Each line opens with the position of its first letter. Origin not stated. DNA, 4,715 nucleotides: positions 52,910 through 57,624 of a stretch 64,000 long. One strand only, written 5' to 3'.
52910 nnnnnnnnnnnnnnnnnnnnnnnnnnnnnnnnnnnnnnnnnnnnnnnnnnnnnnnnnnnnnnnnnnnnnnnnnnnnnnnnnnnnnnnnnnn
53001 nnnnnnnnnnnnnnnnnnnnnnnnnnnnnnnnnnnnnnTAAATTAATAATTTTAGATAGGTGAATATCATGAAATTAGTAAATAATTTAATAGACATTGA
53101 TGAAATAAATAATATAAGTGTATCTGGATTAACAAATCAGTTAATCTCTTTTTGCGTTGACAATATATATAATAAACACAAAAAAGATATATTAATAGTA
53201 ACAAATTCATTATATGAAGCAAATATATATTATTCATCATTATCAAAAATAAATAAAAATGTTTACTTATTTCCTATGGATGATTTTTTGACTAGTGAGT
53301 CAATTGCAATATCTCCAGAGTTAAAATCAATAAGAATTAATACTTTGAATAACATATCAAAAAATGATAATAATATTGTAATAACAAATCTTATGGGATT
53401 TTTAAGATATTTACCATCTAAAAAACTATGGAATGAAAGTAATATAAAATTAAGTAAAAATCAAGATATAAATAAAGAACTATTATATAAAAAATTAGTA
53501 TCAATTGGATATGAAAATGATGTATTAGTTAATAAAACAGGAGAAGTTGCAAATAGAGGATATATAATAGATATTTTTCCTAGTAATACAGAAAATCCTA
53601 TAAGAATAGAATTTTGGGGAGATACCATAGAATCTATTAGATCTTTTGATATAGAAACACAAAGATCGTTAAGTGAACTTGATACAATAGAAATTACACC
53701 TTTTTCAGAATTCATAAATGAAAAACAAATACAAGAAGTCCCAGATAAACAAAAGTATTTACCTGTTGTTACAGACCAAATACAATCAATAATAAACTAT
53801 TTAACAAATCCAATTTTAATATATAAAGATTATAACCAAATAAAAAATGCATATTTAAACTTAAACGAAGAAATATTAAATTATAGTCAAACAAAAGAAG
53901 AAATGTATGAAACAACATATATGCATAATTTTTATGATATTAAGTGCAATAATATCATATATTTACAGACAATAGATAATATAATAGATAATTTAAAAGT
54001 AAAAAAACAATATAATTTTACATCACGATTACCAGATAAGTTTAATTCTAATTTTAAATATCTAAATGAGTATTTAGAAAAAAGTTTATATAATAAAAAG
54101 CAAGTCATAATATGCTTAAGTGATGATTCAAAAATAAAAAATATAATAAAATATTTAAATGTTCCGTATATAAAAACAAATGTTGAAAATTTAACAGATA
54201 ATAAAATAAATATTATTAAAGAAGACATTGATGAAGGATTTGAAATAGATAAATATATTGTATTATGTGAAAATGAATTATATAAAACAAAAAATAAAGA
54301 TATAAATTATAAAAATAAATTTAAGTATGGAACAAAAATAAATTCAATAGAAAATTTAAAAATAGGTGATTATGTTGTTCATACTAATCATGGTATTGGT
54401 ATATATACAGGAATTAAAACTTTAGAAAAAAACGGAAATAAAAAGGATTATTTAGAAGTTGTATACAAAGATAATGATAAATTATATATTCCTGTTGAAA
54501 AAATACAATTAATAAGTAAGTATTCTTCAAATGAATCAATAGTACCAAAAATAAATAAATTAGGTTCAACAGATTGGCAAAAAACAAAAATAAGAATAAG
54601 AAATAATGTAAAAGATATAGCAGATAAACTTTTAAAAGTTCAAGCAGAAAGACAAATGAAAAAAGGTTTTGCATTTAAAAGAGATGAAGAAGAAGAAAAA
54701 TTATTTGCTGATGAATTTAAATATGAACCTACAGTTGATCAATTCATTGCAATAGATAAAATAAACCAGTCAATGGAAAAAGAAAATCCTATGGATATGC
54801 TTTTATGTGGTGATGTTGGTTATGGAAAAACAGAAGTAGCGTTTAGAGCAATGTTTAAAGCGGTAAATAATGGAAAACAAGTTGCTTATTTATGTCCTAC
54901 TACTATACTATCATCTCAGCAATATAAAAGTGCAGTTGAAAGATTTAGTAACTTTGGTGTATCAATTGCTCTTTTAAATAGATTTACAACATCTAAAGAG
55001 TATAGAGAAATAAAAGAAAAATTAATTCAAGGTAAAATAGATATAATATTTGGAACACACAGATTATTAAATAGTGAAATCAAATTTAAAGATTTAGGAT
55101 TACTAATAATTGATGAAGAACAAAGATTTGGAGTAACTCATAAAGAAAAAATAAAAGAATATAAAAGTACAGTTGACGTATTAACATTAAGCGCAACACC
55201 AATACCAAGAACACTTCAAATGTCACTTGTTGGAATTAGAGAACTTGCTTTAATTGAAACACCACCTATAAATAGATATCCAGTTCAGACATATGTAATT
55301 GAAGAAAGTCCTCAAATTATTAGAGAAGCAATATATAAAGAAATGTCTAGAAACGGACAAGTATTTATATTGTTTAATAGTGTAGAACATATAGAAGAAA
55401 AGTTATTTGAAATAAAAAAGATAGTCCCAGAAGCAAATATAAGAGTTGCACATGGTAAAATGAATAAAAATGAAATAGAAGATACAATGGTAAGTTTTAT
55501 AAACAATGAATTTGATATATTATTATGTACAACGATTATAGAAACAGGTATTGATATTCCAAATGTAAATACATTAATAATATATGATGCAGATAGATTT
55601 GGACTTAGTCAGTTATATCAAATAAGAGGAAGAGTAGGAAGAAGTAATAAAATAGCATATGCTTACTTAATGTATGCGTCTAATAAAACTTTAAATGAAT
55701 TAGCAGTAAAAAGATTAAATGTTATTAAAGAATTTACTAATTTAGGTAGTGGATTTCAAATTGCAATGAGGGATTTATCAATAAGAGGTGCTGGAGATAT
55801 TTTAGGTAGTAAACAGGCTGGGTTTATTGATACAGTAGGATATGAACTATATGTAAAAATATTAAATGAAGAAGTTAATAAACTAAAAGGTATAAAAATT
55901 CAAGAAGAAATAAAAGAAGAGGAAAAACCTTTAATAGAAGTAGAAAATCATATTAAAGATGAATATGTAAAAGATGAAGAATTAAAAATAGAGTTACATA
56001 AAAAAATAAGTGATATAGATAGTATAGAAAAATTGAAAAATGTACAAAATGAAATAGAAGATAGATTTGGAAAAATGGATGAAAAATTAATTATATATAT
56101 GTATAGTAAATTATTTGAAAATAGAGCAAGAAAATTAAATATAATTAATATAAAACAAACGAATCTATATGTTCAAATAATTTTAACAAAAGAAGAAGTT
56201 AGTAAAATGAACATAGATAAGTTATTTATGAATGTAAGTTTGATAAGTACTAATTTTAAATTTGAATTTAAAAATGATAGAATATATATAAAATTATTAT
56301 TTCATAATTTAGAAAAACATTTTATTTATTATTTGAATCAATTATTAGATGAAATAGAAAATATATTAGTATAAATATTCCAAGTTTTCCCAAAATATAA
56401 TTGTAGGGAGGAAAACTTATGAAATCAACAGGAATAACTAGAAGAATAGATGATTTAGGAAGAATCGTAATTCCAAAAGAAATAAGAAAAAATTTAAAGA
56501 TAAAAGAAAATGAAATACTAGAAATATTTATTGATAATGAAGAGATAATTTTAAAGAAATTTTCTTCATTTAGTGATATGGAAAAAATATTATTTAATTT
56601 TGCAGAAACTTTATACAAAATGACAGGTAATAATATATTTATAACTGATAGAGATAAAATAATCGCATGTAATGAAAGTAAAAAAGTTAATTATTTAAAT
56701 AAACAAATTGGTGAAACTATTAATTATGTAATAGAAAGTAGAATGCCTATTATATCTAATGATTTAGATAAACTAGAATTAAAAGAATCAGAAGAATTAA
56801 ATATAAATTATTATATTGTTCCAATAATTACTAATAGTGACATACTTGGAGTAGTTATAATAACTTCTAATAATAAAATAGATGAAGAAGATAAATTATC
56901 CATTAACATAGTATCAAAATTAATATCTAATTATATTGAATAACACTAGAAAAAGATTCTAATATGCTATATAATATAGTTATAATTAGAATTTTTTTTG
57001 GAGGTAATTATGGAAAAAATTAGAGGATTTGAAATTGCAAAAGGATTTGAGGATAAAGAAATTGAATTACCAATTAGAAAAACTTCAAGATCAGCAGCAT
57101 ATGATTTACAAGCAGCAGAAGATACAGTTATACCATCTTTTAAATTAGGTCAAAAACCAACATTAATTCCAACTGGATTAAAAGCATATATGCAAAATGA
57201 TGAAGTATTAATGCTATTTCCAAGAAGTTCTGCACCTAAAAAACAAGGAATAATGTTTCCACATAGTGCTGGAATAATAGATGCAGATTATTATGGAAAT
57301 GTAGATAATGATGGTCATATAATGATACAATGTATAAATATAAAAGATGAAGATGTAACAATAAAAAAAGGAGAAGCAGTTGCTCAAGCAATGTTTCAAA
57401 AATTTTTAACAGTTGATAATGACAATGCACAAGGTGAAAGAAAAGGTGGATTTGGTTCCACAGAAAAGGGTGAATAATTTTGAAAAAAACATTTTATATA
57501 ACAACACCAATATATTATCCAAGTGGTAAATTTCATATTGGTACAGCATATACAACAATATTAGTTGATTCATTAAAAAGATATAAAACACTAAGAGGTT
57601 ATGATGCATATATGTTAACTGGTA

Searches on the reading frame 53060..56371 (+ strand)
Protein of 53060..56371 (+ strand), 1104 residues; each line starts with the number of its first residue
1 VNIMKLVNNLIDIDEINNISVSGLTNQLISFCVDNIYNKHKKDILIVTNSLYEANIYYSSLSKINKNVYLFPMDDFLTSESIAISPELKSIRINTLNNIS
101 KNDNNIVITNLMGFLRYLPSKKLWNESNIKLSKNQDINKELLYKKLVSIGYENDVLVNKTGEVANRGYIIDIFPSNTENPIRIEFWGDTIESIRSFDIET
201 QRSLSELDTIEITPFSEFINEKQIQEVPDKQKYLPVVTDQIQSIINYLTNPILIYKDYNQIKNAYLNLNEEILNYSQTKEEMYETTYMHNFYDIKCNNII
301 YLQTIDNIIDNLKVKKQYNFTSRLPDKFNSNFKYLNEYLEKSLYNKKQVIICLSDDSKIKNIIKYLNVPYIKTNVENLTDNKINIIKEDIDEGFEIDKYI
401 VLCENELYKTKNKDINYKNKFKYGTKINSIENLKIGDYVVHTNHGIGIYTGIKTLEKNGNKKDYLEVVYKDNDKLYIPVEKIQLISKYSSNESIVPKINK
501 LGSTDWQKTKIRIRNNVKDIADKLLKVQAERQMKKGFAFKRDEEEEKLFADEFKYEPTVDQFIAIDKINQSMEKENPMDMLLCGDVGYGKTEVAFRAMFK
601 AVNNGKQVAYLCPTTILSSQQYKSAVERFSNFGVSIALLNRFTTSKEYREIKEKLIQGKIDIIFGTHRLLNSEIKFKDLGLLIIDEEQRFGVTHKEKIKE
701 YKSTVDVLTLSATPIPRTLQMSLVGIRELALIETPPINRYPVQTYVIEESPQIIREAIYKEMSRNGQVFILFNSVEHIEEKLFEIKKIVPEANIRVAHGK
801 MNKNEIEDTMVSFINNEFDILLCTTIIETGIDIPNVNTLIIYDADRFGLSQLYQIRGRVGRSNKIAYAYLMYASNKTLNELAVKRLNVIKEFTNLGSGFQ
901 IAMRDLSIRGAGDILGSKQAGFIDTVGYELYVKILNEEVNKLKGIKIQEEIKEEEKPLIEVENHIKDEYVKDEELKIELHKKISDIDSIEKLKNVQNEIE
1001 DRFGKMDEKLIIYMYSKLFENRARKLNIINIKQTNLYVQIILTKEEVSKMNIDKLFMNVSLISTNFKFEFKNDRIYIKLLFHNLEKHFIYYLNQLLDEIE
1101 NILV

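Call 15: search_protein_families(library=pfam, proteins=[window:53060-56371:+], max_evalue=0.001)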
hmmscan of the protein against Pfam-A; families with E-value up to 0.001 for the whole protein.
window:53060-56371:+ (1104 aa): 6 families
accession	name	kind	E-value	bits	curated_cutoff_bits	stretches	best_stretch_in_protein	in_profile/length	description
PF00270.35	DEAD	-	3e-27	95.8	26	1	576-720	13-165/167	DEAD/DEAH box helicase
PF17757.6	UvrB_inter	-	6.7e-25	87.5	22.9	1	129-218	1-91/91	UvrB interaction domain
PF00271.37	Helicase_C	-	1.1e-22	80.8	23.5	1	754-862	6-109/110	Helicase conserved C-terminal domain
PF02559.22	CarD_TRCF_RID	-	7.6e-22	77.6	23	1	433-489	1-57/57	CarD-like/TRCF RID domain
PF03461.20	TRCF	-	5e-14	52.9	25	1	960-1049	2-91/95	TRCF domain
PF04851.21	ResIII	-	5.2e-11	43.2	22.5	1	556-714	3-162/164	Type III restriction enzyme, res subunit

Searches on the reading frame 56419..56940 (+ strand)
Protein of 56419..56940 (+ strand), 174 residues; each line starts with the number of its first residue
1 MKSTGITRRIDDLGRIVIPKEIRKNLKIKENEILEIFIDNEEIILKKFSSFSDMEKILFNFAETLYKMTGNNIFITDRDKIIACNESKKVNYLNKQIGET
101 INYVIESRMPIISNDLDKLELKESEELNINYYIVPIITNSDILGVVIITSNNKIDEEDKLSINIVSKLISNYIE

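Call 14: search_protein_families(library=pfam, proteins=[window:56419-56940:+], max_evalue=0.001)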
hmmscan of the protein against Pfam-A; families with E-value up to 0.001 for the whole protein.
window:56419-56940:+ (174 aa): 3 families
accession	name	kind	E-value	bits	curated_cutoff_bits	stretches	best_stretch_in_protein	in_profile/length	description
PF15714.11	SpoVT_C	-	8.7e-21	74.8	27.5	1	58-161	6-112/128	Stage V sporulation protein T C-terminal, transcription factor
PF04014.23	MazE_antitoxin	-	1.6e-09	38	24.7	1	8-47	2-42/48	Antidote-toxin recognition MazE, bacterial antitoxin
PF01590.32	GAF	-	0.00021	22.3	22.4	1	53-171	1-131/133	GAF domain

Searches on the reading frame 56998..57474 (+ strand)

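Call 14: search_protein_families(library=pfam, proteins=[window:56998-57474:+], max_evalue=0.001)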
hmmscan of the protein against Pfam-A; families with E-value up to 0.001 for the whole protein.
window:56998-57474:+ (159 aa): 1 family
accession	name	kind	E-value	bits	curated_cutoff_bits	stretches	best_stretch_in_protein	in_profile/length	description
PF00692.24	dUTPase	-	8.5e-20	71.3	22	1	21-155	2-128/129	dUTPase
